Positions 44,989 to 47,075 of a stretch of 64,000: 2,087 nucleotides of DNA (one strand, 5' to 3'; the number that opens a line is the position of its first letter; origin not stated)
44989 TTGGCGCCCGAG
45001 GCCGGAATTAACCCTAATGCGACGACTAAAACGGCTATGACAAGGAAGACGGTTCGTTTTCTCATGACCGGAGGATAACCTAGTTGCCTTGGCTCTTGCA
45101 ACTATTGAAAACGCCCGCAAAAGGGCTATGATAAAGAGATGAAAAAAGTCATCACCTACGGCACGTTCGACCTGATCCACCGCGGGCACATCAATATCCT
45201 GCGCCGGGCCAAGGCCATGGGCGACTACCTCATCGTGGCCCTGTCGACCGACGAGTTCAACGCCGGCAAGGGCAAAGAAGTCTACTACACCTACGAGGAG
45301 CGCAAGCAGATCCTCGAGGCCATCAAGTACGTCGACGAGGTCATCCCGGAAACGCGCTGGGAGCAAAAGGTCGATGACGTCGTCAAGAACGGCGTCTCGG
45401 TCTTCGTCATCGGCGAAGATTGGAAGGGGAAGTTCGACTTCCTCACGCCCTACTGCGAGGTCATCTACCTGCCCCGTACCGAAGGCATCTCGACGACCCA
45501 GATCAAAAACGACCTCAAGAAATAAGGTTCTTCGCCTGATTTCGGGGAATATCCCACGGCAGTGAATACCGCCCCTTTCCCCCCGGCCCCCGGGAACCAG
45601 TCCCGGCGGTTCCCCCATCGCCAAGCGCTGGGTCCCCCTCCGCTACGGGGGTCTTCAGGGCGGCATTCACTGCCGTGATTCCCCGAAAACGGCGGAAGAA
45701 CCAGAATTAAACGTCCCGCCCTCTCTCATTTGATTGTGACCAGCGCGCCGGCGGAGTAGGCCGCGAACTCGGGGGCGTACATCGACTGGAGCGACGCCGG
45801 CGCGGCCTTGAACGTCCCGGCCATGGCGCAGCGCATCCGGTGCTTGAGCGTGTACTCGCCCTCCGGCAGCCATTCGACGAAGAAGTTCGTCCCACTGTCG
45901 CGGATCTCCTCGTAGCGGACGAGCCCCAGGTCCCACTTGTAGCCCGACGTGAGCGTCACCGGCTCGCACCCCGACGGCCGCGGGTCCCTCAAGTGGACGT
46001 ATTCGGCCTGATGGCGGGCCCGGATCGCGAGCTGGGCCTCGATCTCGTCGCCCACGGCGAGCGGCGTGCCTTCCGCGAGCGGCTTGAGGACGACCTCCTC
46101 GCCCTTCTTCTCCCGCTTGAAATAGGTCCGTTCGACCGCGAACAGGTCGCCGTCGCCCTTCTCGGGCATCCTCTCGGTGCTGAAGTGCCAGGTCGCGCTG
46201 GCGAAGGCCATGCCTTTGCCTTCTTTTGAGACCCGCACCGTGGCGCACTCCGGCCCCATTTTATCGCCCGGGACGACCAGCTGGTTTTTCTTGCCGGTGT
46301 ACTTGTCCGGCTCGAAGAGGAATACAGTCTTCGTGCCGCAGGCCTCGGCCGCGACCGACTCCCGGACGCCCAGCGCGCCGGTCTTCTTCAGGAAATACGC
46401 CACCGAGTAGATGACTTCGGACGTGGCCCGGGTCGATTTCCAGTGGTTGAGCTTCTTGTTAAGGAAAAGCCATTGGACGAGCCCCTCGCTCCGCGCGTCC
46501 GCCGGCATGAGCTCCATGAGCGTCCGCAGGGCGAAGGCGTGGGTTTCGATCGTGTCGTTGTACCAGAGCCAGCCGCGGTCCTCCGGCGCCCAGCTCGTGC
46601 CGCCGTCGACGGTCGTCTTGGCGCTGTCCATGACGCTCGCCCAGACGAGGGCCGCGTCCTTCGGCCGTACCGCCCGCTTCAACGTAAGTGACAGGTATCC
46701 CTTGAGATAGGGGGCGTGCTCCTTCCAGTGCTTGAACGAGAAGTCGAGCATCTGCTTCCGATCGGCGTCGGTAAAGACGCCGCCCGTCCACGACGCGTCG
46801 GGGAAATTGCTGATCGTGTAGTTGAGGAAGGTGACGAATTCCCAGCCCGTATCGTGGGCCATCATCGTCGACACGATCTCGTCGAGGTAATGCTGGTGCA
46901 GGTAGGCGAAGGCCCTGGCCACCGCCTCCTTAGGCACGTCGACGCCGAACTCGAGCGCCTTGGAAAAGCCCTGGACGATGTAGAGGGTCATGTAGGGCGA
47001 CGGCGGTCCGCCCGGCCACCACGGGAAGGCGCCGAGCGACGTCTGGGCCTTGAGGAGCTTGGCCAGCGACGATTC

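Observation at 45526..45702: Conserved ~80-nt GC-rich core at the apex of a long hairpin, filling the tagD / A2M convergent intergenic region (copy A)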

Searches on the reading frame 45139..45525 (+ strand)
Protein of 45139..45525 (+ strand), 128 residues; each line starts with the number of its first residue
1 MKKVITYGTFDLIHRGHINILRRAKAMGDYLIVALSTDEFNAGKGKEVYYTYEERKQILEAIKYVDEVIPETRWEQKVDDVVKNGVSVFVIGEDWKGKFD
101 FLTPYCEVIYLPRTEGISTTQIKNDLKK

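Call 16: find_encoding_contigs(protein=window:45139-45525:+, flank=10000, max_places=6)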
Protein window:45139-45525:+ (128 aa): 3 contigs read that carry it; 1 place shown.
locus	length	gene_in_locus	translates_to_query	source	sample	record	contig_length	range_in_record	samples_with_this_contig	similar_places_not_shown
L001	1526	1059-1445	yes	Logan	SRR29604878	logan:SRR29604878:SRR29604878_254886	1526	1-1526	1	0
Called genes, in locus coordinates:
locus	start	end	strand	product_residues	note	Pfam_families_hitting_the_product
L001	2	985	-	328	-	?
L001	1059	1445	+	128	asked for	PF01467:CTP_transf_like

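Call 43: search_protein_families(library=pfam, proteins=[window:45139-45525:+], max_evalue=0.01)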
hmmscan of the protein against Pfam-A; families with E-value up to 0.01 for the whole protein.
window:45139-45525:+ (128 aa): 2 families
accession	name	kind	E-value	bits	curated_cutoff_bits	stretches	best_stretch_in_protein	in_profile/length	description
PF01467.32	CTP_transf_like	-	3.2e-24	86.1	21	1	5-124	1-132/133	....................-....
PF06574.18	FAD_syn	-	0.00035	20.9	27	1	2-29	7-34/158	FAD synthetase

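Call 64: find_related_loci(query=window:45139-45525:+, collection=metagenome_contigs, flank=3000)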
Query window:45139-45525:+ (128 aa) in metagenome_contigs; peptide patterns used: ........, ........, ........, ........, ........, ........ (x = any residue, [..] = any of these).
600 stretches matched a pattern (row limit reached: there are more); 576 encode a relative of the query (tblastn E <= 1e-3); the best 80 are kept; 80 distinct loci.
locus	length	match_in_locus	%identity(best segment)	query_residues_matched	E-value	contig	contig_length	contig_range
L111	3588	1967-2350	97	1-128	9e-83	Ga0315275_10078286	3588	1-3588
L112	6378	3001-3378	87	1-126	4e-74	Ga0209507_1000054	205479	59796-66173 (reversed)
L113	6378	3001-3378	76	1-126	3e-66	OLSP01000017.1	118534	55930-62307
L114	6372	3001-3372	76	4-127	3e-66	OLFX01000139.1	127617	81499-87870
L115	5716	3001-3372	76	4-127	3e-66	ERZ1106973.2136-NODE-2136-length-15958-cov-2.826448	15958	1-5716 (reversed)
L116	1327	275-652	76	1-126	8e-70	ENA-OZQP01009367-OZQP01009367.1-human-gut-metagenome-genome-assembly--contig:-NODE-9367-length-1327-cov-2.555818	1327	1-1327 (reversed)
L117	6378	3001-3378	79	1-126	1e-65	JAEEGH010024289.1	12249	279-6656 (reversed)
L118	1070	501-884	73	1-128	5e-70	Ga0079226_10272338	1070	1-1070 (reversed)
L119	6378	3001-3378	76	1-126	4e-65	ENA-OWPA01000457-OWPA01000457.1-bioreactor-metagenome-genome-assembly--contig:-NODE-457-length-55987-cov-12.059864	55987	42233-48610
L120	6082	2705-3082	76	1-126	2e-64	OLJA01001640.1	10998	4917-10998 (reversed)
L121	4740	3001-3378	76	1-126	2e-64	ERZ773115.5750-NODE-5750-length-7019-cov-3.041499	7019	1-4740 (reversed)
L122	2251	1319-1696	76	1-126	1e-65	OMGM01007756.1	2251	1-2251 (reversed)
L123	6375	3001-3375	77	1-125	9e-65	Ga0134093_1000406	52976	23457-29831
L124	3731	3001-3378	76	1-126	1e-64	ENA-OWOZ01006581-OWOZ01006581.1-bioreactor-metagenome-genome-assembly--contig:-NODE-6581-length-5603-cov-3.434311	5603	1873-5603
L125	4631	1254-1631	77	1-126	3e-64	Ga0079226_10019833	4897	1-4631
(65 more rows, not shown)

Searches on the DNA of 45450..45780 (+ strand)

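Call 13: search_rna_families(source=window, start=45450, end=45780, threshold=evalue, max_evalue=10, show_alignments=2)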
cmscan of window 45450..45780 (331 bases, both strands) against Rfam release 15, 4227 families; matches with E-value up to 10: 0.
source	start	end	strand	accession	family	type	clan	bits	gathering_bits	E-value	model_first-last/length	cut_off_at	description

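Call 46: build_rna_model(alignment_id=A3, structure=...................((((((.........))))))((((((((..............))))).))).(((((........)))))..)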
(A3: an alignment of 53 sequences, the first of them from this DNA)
Model R1 built from alignment A3 (53 sequences, 92 columns); structure: as given.
model positions 77; base pairs 19; branch points 2; effective number of sequences 1.75; information 0.735 bits per position. Calibrated on 0.2 Mb of random sequence (short: E-values are rough).
structure used (alignment columns):
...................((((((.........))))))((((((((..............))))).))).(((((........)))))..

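Call 47: search_with_rna_model(model_id=R1, sources=[window, L002, L003, L004, L005, L006, L007, L008, L009, L010, L011, L012, L013, L014, L015, L016, L017, L018, L019, L020, L021, L022, L023, L024, L025, L026, L027, L028, L029, L030, L031, L032, L033, L034, L035, L036, L037, L038, L039, L040, L041, L042, L043, L044, L045, L046, L047, L048, L049, L050, L051, L052, L053, L054, L055], max_evalue=1)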
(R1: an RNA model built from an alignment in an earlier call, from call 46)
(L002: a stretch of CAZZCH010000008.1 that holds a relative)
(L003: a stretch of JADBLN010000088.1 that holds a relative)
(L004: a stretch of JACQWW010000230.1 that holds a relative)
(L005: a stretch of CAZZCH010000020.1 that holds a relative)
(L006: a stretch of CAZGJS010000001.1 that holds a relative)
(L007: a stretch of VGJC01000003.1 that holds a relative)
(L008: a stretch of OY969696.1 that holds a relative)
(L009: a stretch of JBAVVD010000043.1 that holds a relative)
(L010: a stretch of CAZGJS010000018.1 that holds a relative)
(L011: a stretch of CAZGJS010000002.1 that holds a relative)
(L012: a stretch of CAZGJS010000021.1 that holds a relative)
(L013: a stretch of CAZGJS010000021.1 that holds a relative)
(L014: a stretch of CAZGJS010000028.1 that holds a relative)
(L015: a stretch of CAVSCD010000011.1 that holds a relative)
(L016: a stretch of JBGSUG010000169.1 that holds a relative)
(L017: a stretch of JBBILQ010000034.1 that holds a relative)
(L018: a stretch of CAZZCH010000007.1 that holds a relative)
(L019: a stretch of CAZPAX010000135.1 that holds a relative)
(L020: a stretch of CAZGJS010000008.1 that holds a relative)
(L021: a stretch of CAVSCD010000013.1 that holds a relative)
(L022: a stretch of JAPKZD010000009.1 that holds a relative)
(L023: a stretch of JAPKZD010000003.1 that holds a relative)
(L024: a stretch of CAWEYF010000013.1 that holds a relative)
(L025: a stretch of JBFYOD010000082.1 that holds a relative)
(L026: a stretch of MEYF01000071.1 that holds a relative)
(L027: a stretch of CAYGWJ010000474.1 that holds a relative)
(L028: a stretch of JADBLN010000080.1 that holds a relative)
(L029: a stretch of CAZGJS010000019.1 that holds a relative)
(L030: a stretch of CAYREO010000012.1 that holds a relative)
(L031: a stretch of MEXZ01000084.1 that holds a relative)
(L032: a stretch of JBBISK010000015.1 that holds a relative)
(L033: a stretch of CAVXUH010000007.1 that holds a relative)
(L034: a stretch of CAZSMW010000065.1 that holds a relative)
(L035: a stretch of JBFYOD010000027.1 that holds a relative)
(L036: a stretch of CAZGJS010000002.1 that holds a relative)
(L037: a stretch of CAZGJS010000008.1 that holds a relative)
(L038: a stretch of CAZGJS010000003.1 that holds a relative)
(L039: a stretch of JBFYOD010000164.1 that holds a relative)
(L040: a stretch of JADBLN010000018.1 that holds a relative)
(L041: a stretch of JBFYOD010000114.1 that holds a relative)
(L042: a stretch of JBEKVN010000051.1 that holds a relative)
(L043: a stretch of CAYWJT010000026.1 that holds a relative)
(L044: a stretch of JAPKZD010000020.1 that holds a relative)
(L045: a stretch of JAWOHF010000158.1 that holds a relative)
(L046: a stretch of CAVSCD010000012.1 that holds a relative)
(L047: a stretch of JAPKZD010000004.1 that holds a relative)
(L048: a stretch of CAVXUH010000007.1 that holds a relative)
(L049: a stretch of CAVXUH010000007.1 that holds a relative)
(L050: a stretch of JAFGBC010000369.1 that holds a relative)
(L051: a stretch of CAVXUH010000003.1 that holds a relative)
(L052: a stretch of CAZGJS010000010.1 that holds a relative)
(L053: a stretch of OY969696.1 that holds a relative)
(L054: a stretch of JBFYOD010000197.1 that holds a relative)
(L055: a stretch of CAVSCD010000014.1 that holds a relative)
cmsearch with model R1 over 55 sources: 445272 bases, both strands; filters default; matches with E-value up to 1: 62.
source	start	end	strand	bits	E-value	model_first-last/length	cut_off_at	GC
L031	2298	2374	-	101.3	2.4e-15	1-77/77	no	0.74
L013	6591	6667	-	99.9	4.2e-15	1-77/77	no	0.75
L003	1231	1306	-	97.5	1.1e-14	1-77/77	no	0.74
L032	2567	2643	-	97.3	1.2e-14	1-77/77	no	0.78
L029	787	863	+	97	1.4e-14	1-77/77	no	0.75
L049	382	459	-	96.2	1.9e-14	1-77/77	no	0.76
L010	7252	7329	-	95.2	2.8e-14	1-77/77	no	0.77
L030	7905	7982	+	94.4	3.9e-14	1-77/77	no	0.78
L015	365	442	-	94.1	4.5e-14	1-77/77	no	0.77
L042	599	675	+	93.3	6.2e-14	1-77/77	no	0.74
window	45577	45653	+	93.2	6.4e-14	1-77/77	no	0.77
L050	191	268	-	92.7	7.6e-14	1-77/77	no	0.76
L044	2317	2394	-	91.8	1.1e-13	1-77/77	no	0.76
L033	361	439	+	91.7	1.2e-13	1-77/77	no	0.76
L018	298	374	-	91.6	1.2e-13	1-77/77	no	0.79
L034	5074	5152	-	91.5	1.3e-13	1-77/77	no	0.71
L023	649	725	-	91.2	1.4e-13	1-77/77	no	0.79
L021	858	936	+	91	1.6e-13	1-77/77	no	0.78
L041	6769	6846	+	90.6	1.8e-13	1-77/77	no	0.78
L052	3702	3777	-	90.5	1.8e-13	1-77/77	no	0.8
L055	3571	3649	-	89.6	2.7e-13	1-77/77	no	0.73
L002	3722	3799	-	89.6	2.7e-13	1-77/77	no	0.81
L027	135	210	-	89.4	2.9e-13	1-77/77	no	0.79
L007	3584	3660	+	89.3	3.1e-13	1-77/77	no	0.81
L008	4109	4187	-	89.1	3.2e-13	1-77/77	no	0.76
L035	68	145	+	88.8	3.8e-13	1-77/77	no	0.79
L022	4124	4201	-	88.5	4.1e-13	1-77/77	no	0.79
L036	5095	5170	+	88.2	4.7e-13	1-77/77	no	0.8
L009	1602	1682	+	87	7.6e-13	1-77/77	no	0.72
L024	5671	5748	+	85.1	1.6e-12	1-77/77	no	0.79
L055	6297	6376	-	85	1.7e-12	1-77/77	no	0.75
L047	5490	5565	-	85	1.7e-12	1-77/77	no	0.78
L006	2729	2816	-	84.8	1.8e-12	1-77/77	no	0.74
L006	2476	2548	+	84.6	2e-12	1-77/77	no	0.79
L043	241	316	-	84.2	2.3e-12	1-77/77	no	0.84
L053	4195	4274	+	83.3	3.3e-12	1-77/77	no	0.76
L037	800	887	+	83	3.7e-12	1-77/77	no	0.77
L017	4587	4666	+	82.7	4.3e-12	1-77/77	no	0.76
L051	3904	3976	-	82.4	4.9e-12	1-77/77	no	0.79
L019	6648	6726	-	81.8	6.1e-12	1-77/77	no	0.8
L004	1082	1154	-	81.4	7.1e-12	1-77/77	no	0.77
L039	385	457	+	81.4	7.1e-12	1-77/77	no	0.81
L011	5959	6031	-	81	8.4e-12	1-77/77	no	0.81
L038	4738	4810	-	79.9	1.3e-11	1-77/77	no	0.82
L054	3036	3123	-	79.7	1.4e-11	1-77/77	no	0.77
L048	5590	5662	-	79.4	1.6e-11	1-77/77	no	0.81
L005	2763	2835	+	78.9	2e-11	1-77/77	no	0.81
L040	1597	1684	+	78.4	2.3e-11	1-77/77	no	0.77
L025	5443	5515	+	77.7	3.1e-11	1-77/77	no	0.82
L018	1702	1774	-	77.7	3.1e-11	1-77/77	no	0.81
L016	3237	3309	+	73.8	1.5e-10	1-77/77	no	0.84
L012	4314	4386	-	73.3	1.8e-10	1-77/77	no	0.84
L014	2317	2389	+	72.5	2.5e-10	1-77/77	no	0.85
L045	6260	6332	+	70.1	6.7e-10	1-77/77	no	0.86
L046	6073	6154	-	66.8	2.5e-09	1-77/77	no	0.78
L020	207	279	-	65.5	4.1e-09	1-77/77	no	0.85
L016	666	741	-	42.7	3.9e-05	1-77/77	no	0.72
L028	5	54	+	27.7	0.016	1-77/77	no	0.8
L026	634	702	+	27.2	0.019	1-77/77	no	0.7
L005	3809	3912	-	21.5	0.19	1-77/77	no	0.61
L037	1912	1986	+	18.2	0.7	1-77/77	no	0.69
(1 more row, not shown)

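Call 48: search_with_rna_model(model_id=R1, sources=[L056, L057, L058, L059, L060, L061, L062, L063, L064, L065, L066, L067, L068, L069, L070, L071, L072, L073, L074, L075, L076, L077, L078, L079, L080, L081, L082, L083, L084, L085, L086, L087, L088, L089, L090, L091, L092, L093, L094, L095, L096, L097, L098, L099, L100, L101, L102, L103, L104, L105, L106, L107, L108, L109, L110], max_evalue=1)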
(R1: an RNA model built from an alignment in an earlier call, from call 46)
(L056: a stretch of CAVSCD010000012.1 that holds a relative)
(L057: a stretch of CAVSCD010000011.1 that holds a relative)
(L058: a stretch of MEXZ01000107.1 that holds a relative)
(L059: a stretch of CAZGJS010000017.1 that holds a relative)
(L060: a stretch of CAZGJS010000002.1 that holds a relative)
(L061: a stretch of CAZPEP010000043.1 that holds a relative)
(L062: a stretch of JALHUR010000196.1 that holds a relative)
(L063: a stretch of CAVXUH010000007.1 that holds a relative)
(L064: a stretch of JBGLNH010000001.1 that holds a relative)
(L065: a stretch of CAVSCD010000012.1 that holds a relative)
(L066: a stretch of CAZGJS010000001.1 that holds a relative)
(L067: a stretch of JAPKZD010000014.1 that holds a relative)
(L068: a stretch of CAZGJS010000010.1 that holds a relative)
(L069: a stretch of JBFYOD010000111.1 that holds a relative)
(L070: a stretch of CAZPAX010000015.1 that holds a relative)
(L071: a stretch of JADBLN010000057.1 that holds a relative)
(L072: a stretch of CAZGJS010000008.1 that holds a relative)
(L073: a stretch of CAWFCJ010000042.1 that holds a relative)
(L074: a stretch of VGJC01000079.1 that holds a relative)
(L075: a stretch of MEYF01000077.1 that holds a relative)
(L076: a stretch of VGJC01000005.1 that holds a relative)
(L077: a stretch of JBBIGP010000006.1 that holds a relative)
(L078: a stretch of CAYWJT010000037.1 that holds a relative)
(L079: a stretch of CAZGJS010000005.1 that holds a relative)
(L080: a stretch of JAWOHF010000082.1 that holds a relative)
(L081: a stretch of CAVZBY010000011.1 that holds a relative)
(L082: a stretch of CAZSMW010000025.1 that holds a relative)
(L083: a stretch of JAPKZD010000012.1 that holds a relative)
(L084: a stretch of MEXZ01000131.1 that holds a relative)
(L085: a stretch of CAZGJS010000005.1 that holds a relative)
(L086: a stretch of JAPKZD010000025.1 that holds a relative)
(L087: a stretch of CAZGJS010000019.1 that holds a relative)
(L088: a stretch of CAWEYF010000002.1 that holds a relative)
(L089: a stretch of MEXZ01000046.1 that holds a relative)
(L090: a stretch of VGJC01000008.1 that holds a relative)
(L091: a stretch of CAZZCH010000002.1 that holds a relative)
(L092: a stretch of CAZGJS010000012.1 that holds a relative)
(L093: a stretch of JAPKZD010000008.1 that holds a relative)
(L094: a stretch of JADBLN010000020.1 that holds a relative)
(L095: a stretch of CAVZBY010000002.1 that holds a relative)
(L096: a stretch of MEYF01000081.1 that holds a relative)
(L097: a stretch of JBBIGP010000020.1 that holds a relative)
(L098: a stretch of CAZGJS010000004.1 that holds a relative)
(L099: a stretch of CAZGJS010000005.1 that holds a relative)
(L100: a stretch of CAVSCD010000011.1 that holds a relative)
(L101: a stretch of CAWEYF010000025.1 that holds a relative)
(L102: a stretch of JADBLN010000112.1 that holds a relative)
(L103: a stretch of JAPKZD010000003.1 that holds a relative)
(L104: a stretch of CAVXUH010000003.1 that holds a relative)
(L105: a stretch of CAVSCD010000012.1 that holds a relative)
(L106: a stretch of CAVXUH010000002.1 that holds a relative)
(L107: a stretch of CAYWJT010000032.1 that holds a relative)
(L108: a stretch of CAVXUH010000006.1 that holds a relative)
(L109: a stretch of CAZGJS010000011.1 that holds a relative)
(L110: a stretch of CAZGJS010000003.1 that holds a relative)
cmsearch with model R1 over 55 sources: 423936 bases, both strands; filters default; matches with E-value up to 1: 61.
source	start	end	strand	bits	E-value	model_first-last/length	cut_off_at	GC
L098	3762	3839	+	97.1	1.3e-14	1-77/77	no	0.74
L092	6664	6741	-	96.1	1.9e-14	1-77/77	no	0.77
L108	7701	7777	+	95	2.9e-14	1-77/77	no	0.77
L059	5495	5570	+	94.3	3.9e-14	1-77/77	no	0.75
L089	3316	3393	-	93.7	5e-14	1-77/77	no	0.76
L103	4271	4348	-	93.7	5e-14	1-77/77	no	0.76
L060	3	80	-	93.3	5.8e-14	1-77/77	no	0.77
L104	3350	3429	+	93.3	5.8e-14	1-77/77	no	0.76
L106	267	345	-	93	6.4e-14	1-77/77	no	0.77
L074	3951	4027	-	91.6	1.1e-13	1-77/77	no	0.81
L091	876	952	-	91.5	1.2e-13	1-77/77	no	0.73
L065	5792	5870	+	91.4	1.2e-13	1-77/77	no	0.78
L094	2230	2307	+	90.2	2e-13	1-77/77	no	0.78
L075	407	487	-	89.6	2.5e-13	1-77/77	no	0.77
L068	6986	7061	+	88.9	3.4e-13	1-77/77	no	0.82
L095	2247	2325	+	88.8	3.5e-13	1-77/77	no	0.77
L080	5843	5919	+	88.5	3.9e-13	1-77/77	no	0.79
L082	5106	5186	+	88.3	4.4e-13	1-77/77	no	0.75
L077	6651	6727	-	88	4.8e-13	1-77/77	no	0.82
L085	496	571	+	88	4.9e-13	1-77/77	no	0.8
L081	1552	1630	-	87.8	5.3e-13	1-77/77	no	0.78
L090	1801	1877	-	87.7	5.5e-13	1-77/77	no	0.83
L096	4404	4480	-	87.6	5.8e-13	1-77/77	no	0.82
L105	4428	4506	-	86.3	9.7e-13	1-77/77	no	0.75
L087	4788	4863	-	85.9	1.1e-12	1-77/77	no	0.79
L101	917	995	-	84.6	1.9e-12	1-77/77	no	0.77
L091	5459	5531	-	83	3.7e-12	1-77/77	no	0.78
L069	1167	1239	-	82.5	4.5e-12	1-77/77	no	0.81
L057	5195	5267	-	82.4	4.6e-12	1-77/77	no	0.78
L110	205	277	+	79.9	1.3e-11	1-77/77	no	0.82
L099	1867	1954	+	79.3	1.6e-11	1-77/77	no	0.78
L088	5882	5958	+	78.9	1.8e-11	1-77/77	no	0.78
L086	252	324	+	77.7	3e-11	1-77/77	no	0.82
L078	7274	7351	-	76.6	4.6e-11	1-77/77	no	0.82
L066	1898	1970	-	76.1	5.8e-11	1-77/77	no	0.82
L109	1970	2042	-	76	5.9e-11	1-77/77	no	0.81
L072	5922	5994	+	75.3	7.9e-11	1-77/77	no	0.82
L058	5726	5798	+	74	1.3e-10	1-77/77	no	0.81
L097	2524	2596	+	70.1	6.3e-10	1-77/77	no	0.86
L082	1004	1084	+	69.7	7.4e-10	1-77/77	no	0.72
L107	4742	4817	+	69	9.7e-10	1-77/77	no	0.83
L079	3003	3075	-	68.7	1.1e-09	1-77/77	no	0.85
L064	3926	3998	+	68.4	1.2e-09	1-77/77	no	0.82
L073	2703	2780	-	65.1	4.7e-09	1-77/77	no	0.77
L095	5224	5302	+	63.2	9.9e-09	1-77/77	no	0.85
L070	2086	2164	-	61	2.4e-08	1-77/77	no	0.77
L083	3538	3592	+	42.6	3.9e-05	1-77/77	no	0.82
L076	1848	1985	-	42.4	4.2e-05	1-77/77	no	0.67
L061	4946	4999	+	40.2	9.9e-05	1-77/77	no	0.78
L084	3277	3313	+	39.3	0.00014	38-75/77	no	0.73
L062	1126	1253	-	39.2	0.00015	1-77/77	no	0.56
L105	5671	5814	+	35.6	0.00064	1-77/77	no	0.65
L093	6085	6123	+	35.3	0.0007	1-77/77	no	0.79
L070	4976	5042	-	30.2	0.0054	1-77/77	no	0.69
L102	6523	6578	+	30.2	0.0055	1-77/77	no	0.73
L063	5942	6010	-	27.4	0.017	1-77/77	no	0.7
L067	2083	2151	+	27.3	0.017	1-77/77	no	0.71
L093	6194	6249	+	27.1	0.019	1-77/77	no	0.73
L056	3122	3169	-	26.6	0.023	1-77/77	no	0.75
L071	6571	6612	+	26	0.03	1-77/77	no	0.76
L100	7754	7811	-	25.2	0.04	1-77/77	no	0.71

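Call 101: search_dna_similar(query=window:45526-45702:+, collection=plasmids, mode=distant, max_rows=5)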
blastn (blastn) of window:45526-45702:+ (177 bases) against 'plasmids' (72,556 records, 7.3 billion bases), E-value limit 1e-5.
No match.

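Call 102: search_dna_similar(query=window:45526-45702:+, collection=phages, mode=distant, max_rows=5)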
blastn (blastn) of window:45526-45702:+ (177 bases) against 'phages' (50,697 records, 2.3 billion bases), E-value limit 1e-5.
No match.

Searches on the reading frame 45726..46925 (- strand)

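Call 43: search_protein_families(library=pfam, proteins=[window:45726-46925:-], max_evalue=0.01)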
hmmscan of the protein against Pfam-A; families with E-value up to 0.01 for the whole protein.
window:45726-46925:- (399 aa): 1 family
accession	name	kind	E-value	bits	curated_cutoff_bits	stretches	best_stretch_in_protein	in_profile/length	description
PF17973.7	bMG10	-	3.8e-29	101.9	26.2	1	262-386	2-131/131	Bacterial Alpha-2-macroglobulin MG10 domain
